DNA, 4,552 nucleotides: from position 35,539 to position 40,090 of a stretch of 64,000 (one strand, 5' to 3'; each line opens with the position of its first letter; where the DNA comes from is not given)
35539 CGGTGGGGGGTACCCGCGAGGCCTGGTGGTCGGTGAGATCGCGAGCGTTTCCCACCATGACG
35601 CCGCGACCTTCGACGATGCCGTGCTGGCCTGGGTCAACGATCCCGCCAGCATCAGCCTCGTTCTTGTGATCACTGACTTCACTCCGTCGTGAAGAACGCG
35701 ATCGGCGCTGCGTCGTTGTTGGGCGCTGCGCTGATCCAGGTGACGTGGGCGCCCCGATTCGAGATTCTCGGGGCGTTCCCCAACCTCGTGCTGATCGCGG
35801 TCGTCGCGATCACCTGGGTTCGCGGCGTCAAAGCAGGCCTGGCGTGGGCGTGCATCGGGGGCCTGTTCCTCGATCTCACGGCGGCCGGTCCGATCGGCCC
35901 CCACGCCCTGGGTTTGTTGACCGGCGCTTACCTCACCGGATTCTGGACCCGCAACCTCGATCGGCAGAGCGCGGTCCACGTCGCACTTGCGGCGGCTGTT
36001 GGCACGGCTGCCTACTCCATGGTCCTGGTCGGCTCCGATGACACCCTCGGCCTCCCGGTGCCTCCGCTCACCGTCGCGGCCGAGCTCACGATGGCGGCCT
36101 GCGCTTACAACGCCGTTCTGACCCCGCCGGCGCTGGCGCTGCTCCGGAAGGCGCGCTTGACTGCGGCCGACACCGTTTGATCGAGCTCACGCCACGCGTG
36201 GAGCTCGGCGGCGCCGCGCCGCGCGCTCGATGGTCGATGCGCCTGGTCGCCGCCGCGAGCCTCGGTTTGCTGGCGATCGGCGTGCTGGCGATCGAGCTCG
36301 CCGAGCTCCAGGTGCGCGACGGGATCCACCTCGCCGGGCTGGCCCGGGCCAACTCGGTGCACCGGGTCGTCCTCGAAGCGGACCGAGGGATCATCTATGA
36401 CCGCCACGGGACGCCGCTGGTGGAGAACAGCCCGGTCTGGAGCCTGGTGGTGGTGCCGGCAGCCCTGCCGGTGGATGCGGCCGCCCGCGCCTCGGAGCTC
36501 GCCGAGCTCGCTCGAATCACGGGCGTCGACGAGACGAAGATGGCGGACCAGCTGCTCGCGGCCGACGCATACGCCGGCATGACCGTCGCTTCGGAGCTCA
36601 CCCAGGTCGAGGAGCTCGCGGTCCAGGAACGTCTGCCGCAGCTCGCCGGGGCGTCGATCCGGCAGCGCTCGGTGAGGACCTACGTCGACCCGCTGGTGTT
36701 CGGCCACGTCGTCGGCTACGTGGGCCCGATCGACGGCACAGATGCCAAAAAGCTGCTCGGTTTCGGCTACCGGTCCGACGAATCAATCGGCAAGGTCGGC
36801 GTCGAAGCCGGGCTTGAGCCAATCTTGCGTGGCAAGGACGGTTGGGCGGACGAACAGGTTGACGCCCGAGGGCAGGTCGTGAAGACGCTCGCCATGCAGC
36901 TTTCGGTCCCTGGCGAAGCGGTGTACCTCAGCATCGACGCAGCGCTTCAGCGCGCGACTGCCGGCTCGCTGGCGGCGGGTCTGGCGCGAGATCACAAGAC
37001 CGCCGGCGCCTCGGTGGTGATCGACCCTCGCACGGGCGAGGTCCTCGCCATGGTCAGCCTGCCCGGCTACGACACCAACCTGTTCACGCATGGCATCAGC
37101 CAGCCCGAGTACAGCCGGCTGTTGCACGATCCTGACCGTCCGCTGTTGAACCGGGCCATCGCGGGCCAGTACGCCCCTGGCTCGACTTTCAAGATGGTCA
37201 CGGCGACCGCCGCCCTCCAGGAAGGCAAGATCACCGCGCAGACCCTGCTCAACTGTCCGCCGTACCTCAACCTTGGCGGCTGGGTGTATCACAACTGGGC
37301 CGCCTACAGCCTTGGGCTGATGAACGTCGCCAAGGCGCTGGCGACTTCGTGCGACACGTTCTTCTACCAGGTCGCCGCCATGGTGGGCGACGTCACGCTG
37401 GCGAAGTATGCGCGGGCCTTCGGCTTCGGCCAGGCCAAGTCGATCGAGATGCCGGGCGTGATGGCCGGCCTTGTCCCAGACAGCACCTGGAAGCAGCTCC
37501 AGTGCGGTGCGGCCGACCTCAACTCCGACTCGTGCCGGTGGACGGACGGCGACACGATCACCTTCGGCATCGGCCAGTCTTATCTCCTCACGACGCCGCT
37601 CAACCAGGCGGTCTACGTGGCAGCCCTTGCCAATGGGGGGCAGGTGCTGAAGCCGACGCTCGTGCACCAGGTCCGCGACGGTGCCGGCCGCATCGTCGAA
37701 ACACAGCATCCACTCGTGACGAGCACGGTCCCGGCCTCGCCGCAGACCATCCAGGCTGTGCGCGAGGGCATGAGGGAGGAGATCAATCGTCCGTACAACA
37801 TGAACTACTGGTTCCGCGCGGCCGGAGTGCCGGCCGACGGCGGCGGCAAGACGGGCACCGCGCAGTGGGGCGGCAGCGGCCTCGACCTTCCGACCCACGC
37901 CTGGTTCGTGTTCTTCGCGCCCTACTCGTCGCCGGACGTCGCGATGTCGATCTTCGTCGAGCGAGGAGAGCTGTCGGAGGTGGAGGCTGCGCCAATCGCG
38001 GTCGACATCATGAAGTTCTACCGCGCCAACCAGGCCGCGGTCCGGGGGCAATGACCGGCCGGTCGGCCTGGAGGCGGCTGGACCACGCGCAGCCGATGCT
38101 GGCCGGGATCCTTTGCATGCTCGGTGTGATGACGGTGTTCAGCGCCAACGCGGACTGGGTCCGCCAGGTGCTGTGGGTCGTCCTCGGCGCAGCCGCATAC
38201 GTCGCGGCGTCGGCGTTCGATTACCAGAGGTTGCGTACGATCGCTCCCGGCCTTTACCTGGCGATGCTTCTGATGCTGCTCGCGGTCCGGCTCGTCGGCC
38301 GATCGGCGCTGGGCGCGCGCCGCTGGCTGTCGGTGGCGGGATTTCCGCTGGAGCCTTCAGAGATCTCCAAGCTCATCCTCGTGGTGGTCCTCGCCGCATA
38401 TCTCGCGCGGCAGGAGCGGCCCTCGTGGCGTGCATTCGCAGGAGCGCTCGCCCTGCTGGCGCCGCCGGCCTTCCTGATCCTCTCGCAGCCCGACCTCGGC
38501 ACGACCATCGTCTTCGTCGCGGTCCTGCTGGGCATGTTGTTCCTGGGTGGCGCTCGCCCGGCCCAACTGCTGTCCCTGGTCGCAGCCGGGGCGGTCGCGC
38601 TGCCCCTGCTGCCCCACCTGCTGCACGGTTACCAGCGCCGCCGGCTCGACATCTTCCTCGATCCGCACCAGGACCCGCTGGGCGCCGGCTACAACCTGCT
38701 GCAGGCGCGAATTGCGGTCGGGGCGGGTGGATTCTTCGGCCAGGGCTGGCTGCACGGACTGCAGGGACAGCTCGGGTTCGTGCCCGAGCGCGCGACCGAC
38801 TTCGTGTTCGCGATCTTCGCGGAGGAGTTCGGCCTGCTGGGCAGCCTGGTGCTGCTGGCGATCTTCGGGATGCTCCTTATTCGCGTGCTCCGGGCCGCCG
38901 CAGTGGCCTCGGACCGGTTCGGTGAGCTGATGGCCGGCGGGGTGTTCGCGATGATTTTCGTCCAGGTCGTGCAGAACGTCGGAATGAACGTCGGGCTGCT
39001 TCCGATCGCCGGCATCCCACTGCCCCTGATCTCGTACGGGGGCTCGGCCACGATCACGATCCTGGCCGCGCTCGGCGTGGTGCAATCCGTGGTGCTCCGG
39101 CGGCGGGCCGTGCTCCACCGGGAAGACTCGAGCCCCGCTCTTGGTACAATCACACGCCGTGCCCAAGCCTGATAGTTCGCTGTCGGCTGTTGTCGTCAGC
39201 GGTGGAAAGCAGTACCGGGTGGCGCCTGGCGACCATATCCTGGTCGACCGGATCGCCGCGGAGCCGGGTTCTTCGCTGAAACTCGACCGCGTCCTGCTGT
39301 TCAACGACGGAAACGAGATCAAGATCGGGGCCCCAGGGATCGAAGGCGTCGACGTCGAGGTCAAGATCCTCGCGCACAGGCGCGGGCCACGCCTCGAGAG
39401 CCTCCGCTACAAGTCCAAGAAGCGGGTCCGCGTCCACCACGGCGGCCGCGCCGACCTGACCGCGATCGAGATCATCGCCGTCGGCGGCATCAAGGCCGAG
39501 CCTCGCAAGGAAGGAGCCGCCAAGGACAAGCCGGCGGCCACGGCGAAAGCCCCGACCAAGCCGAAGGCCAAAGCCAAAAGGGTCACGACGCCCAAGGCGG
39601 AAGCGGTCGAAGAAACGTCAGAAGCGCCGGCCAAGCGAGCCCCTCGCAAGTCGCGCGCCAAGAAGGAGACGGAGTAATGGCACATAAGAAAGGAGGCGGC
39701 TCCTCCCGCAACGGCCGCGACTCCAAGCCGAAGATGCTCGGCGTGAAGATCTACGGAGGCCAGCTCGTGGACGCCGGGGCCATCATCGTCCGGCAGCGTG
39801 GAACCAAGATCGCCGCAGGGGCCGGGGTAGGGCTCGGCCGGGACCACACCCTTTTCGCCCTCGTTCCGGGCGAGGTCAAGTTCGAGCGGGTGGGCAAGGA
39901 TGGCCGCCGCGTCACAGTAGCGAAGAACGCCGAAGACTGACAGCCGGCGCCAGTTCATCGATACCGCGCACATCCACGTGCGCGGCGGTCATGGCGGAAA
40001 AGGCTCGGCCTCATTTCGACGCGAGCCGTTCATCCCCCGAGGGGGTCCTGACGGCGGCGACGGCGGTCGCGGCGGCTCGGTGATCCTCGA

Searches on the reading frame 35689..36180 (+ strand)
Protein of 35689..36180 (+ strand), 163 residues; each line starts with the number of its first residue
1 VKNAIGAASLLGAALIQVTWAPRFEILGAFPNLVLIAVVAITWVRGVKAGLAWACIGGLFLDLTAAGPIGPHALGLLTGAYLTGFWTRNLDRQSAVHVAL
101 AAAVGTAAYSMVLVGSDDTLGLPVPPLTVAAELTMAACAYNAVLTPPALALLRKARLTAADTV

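Call 49: search_protein_families(library=pfam, proteins=[window:35689-36180:+], max_evalue=0.001)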
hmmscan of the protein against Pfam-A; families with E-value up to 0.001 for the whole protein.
window:35689-36180:+ (163 aa): 1 family
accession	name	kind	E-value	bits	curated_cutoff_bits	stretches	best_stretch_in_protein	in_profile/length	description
PF04093.17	MreD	-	2.5e-06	28.1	24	1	11-113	15-116/158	rod shape-determining protein MreD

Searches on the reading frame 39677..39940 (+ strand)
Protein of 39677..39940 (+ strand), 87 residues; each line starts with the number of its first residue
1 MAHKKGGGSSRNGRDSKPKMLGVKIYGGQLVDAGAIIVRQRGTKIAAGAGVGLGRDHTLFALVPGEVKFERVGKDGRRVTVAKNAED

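Call 49: search_protein_families(library=pfam, proteins=[window:39677-39940:+], max_evalue=0.001)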
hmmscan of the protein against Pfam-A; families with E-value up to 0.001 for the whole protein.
window:39677-39940:+ (87 aa): 1 family
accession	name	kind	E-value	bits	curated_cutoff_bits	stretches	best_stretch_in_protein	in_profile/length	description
PF01016.24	Ribosomal_L27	-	1.6e-34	118.2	20.5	1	2-78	1-75/79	Ribosomal L27 protein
